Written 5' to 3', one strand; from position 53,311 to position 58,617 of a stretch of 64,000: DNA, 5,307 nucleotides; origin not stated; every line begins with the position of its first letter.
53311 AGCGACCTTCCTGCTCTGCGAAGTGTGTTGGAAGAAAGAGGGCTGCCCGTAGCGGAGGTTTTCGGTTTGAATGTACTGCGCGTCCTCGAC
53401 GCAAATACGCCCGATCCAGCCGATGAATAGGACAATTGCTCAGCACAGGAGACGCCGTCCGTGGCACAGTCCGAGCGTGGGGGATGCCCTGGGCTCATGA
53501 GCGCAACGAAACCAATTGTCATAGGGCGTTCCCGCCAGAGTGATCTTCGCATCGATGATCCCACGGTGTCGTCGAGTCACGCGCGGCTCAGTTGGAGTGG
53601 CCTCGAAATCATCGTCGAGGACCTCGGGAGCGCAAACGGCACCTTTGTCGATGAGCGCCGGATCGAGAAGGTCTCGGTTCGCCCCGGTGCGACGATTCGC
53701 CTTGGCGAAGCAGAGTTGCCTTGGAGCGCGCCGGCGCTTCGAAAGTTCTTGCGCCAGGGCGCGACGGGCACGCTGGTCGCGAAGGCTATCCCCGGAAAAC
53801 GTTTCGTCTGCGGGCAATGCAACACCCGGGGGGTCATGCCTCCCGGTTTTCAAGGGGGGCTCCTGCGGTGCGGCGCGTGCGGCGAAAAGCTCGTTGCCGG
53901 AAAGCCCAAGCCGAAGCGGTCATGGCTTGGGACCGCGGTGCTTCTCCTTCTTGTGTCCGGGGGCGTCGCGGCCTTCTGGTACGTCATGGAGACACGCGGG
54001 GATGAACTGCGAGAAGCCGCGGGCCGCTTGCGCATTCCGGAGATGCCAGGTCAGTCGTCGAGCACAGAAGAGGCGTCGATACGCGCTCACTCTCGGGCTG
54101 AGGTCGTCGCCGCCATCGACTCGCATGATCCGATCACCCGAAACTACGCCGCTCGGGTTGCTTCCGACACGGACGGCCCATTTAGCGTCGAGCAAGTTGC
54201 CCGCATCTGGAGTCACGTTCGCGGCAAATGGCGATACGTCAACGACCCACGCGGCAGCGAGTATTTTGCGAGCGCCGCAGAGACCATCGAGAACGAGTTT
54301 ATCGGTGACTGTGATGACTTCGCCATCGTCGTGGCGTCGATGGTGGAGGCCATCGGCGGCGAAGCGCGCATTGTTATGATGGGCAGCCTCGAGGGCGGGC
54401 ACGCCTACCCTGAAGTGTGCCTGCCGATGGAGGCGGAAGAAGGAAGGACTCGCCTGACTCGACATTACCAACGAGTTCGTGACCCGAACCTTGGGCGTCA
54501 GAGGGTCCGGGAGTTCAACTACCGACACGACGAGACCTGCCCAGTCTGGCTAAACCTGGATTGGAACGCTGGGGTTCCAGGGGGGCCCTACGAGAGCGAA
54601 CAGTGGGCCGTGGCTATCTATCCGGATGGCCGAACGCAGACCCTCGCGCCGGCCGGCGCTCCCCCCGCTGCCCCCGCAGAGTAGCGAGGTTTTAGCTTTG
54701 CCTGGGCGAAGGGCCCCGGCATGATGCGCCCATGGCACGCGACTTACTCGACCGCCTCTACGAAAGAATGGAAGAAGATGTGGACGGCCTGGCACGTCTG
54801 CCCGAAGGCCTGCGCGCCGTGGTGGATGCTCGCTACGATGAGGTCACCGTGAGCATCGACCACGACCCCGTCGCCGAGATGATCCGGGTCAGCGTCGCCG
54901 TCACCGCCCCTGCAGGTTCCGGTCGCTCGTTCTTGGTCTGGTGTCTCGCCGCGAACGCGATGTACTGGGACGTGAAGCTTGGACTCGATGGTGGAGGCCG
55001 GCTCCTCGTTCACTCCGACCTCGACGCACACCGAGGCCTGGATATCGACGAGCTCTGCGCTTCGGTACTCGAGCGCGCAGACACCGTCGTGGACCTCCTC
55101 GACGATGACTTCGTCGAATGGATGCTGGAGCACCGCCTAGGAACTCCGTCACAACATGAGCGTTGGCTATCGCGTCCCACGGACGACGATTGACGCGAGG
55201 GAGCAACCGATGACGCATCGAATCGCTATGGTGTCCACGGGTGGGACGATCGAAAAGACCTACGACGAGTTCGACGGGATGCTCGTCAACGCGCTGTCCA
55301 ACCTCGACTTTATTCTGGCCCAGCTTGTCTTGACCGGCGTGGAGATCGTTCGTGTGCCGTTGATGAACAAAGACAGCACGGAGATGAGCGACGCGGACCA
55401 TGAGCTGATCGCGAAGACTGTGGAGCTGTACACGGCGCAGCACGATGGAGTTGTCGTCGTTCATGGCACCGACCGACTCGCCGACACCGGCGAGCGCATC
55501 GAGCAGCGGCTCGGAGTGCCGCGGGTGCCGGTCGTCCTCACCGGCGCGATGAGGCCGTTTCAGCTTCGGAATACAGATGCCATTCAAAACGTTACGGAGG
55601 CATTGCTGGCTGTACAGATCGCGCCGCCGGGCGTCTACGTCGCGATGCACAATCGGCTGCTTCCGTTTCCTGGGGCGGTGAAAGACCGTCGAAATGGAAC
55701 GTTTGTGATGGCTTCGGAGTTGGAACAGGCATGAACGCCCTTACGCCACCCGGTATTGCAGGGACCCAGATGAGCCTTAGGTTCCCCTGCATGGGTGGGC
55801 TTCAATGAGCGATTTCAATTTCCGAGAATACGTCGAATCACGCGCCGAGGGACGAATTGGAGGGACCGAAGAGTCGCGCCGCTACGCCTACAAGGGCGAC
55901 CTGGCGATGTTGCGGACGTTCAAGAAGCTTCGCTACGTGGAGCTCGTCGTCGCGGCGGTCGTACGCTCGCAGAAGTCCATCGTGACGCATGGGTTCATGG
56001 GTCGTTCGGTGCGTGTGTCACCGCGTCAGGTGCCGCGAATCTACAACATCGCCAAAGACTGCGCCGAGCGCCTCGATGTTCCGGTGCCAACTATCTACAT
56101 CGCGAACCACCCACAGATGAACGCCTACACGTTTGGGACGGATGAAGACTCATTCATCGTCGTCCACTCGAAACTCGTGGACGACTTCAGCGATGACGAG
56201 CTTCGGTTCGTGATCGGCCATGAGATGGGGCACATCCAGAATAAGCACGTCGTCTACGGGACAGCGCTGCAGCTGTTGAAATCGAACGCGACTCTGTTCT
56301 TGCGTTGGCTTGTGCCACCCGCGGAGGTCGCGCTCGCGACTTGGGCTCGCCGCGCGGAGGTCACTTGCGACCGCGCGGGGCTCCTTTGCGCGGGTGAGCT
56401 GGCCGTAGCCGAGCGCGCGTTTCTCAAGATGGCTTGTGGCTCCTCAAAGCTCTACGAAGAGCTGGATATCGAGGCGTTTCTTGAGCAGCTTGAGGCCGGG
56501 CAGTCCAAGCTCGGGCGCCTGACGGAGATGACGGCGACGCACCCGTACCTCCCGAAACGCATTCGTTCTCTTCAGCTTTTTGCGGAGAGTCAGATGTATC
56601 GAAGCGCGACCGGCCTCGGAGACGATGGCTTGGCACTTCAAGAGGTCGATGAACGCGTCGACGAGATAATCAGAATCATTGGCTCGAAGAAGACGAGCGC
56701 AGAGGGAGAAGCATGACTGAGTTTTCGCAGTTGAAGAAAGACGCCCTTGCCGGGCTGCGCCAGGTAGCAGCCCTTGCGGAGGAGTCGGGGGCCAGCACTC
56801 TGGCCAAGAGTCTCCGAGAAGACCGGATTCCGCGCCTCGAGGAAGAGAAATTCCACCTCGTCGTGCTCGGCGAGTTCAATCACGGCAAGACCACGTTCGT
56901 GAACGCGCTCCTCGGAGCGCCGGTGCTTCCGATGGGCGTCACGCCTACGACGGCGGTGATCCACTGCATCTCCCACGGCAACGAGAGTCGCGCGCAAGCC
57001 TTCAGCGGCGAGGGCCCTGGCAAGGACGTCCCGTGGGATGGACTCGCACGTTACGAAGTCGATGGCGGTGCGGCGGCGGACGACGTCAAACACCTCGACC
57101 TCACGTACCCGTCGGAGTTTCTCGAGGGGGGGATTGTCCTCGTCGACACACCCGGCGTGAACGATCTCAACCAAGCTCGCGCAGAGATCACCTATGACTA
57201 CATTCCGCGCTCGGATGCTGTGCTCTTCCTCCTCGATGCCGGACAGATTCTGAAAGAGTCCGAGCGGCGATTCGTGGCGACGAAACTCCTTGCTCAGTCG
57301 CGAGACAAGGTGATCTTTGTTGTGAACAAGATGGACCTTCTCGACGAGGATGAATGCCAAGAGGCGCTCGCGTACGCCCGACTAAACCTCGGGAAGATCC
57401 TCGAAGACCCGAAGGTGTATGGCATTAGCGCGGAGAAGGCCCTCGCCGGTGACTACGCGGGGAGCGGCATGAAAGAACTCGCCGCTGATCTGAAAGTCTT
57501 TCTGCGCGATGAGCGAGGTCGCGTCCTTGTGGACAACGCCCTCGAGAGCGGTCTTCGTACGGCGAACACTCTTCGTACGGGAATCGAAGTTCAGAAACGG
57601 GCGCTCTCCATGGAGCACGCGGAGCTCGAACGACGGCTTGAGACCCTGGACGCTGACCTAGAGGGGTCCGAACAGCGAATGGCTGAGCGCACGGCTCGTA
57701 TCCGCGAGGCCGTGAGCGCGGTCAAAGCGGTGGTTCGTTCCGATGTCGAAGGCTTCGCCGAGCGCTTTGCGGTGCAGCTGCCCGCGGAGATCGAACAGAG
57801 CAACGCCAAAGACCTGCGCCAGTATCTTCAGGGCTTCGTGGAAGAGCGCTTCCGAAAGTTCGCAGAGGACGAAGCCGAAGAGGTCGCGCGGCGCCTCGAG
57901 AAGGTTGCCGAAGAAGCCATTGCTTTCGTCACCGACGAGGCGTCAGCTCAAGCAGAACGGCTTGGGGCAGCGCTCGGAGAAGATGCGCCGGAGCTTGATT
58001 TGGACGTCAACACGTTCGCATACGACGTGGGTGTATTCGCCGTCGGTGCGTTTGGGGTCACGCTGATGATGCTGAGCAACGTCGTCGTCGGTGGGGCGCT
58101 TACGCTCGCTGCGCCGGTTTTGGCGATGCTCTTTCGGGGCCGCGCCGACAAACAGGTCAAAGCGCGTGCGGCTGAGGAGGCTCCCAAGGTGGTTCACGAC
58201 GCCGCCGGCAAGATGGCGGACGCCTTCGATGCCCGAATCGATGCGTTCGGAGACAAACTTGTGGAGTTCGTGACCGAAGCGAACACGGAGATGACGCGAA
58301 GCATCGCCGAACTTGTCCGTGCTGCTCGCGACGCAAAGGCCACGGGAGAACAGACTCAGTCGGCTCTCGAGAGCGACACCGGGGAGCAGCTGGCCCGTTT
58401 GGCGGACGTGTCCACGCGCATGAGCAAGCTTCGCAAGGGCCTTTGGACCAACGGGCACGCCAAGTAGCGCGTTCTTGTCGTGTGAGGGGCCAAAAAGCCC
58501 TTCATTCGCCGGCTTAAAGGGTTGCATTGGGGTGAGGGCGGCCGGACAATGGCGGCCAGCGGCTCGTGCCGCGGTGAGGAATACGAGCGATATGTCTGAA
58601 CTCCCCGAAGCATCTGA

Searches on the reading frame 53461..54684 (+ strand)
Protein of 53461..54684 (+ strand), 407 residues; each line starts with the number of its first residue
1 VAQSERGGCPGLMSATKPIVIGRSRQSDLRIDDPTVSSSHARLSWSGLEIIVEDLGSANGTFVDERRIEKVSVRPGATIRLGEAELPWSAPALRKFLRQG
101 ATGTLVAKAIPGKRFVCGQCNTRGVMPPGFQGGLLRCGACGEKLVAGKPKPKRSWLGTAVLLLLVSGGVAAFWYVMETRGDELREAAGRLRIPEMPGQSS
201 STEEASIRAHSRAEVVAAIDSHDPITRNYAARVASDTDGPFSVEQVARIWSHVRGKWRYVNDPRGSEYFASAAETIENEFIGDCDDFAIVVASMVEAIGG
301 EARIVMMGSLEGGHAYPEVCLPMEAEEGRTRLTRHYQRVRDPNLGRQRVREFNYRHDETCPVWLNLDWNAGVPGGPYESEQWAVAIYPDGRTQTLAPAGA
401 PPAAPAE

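Call 75: search_protein_families(library=pfam, proteins=[window:53461-54684:+], max_evalue=0.00001)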
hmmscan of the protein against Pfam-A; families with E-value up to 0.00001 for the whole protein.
window:53461-54684:+ (407 aa): 3 families
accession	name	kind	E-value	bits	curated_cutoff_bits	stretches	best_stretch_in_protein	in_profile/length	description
PF00498.31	FHA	-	5.2e-18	65.7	20.7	1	19-82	1-67/67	FHA domain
PF16697.10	Yop-YscD_cpl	-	2.7e-12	47.2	33.2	1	18-86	18-88/94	Inner membrane component of T3SS, cytoplasmic domain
PF01841.26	Transglut_core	-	1e-08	35.9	23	1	228-322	2-99/108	Transglutaminase-like superfamily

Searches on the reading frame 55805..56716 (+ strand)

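Call 75: search_protein_families(library=pfam, proteins=[window:55805-56716:+], max_evalue=0.00001)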
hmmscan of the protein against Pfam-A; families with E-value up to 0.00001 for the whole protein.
window:55805-56716:+ (303 aa): 1 family
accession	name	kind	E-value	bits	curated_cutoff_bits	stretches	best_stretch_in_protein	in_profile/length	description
PF01435.24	Peptidase_M48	-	1.1e-27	97.5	20.3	1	75-257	3-183/186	Peptidase family M48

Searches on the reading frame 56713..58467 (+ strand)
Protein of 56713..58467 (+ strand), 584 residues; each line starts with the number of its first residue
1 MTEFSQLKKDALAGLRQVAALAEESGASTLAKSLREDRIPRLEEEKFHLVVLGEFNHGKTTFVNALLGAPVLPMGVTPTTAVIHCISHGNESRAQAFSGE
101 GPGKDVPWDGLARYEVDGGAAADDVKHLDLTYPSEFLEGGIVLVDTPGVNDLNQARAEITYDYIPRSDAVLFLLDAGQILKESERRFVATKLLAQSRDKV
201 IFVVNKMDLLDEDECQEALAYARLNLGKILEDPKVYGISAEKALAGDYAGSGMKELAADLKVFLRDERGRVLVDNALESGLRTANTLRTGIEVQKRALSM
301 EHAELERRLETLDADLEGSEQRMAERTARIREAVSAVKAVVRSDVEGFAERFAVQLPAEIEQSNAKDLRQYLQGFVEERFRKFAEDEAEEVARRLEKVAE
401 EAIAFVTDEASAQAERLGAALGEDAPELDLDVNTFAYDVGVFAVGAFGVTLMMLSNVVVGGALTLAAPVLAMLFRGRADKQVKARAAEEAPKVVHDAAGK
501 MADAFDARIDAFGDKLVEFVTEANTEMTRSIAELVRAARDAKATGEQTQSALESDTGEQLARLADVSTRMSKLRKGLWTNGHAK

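Call 75: search_protein_families(library=pfam, proteins=[window:56713-58467:+], max_evalue=0.00001)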
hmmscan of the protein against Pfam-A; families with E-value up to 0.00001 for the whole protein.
window:56713-58467:+ (584 aa): 4 families
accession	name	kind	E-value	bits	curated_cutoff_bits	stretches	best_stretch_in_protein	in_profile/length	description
PF00350.29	Dynamin_N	-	2.3e-27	96.5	27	1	49-207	1-168/168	Dynamin family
PF01926.29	MMR_HSR1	-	4.1e-09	37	21.9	1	49-206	2-113/113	50S ribosome-binding GTPase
PF00009.33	GTP_EFTU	-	1.7e-07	31.4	26.5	0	141-244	71-173/188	Elongation factor Tu GTP binding domain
PF02421.24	FeoB_N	-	9.9e-06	25.6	27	0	141-215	49-123/156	Ferrous iron transport protein B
